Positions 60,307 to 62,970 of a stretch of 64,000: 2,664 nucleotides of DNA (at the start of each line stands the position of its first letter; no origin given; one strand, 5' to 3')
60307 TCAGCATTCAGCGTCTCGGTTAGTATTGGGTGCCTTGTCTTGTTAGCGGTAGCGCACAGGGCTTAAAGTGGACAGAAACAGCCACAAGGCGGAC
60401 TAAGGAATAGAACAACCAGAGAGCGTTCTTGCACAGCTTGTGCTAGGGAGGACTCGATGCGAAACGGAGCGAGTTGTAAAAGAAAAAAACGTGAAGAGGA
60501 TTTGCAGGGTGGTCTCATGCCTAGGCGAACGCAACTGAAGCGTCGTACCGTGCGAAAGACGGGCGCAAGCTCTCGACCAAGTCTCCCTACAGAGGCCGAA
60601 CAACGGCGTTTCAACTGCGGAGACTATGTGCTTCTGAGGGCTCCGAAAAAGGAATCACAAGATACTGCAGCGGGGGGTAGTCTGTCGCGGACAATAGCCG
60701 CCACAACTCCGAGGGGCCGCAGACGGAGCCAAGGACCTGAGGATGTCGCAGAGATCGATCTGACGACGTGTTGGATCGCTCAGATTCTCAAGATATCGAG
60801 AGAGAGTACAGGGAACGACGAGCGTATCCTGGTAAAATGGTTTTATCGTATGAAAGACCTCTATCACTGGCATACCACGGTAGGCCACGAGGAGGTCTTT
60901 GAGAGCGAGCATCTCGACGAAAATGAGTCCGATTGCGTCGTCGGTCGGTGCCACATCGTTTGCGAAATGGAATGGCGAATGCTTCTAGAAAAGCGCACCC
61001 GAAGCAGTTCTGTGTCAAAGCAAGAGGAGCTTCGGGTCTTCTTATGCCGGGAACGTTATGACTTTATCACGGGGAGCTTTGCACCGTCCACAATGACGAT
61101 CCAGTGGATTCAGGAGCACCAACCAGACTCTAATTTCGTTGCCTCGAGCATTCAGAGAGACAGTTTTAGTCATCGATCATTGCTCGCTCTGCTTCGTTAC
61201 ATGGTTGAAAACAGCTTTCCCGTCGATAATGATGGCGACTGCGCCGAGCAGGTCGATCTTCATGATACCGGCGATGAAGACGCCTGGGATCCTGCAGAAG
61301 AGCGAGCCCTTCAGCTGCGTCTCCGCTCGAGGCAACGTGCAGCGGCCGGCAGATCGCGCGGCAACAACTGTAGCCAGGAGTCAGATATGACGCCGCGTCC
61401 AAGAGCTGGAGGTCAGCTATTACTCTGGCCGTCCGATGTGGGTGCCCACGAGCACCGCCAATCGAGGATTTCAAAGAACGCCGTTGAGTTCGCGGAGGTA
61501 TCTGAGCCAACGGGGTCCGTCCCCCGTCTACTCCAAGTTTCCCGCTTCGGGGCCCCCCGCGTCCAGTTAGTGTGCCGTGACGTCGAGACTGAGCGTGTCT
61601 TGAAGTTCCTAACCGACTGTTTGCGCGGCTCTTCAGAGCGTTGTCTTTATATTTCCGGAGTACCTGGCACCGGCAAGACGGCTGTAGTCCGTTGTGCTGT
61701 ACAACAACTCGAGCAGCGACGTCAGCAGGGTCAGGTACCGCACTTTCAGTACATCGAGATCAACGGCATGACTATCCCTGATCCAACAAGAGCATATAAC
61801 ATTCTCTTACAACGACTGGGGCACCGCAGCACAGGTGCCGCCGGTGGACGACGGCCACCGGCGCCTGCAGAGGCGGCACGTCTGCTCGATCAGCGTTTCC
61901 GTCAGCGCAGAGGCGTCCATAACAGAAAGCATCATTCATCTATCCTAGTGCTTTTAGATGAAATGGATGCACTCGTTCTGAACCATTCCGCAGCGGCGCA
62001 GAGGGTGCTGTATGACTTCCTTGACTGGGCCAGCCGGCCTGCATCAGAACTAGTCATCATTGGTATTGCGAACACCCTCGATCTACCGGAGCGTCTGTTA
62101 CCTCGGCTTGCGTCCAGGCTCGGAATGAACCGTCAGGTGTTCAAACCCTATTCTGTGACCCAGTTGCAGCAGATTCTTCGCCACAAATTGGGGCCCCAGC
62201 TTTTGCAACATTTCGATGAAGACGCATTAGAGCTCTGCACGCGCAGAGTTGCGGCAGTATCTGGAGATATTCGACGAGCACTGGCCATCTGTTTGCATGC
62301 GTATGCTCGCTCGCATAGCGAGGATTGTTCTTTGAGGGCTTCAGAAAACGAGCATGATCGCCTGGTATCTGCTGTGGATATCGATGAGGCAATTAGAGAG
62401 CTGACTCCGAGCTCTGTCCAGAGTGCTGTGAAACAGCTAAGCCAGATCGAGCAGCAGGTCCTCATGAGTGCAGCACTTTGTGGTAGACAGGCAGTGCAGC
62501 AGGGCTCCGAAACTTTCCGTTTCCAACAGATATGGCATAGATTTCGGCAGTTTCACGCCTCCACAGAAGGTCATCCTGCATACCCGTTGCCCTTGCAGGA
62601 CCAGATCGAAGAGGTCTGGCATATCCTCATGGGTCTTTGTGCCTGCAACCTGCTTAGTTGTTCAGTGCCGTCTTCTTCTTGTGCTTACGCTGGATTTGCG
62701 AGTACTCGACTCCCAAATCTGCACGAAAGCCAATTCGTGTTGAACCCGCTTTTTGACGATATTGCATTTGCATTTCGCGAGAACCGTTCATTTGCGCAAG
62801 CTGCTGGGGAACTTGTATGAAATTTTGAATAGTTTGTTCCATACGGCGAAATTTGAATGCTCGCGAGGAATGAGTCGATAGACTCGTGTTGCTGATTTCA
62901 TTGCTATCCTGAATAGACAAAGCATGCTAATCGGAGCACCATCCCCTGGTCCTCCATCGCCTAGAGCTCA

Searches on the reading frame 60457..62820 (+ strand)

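Call 34: search_protein_families(library=pfam, proteins=[window:60457-62820:+], max_evalue=0.001)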
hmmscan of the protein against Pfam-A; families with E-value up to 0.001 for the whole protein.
window:60457-62820:+ (787 aa): 7 families
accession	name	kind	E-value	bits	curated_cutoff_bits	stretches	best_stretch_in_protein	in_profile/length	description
PF00004.35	AAA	-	2.4e-12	47.9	21.2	1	398-556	2-124/131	ATPase family associated with various cellular activities (AAA)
PF13191.12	AAA_16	-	4.6e-12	47.2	32.6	1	370-521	1-155/167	AAA ATPase domain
PF01426.24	BAH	-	1.4e-11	44.8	30.8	1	55-209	6-118/121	BAH domain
PF13401.12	AAA_22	-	2.2e-10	41.4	27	1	392-536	3-122/130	AAA domain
PF17872.7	AAA_lid_10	-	4.2e-05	24.1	23.2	1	585-616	44-75/99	AAA lid domain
PF24883.2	NPHP3_N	-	0.0005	20.7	24.8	0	389-432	16-60/164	Nephrocystin 3, N-terminal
PF13245.12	AAA_19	-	0.0005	20.7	25.1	0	393-431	10-42/134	AAA domain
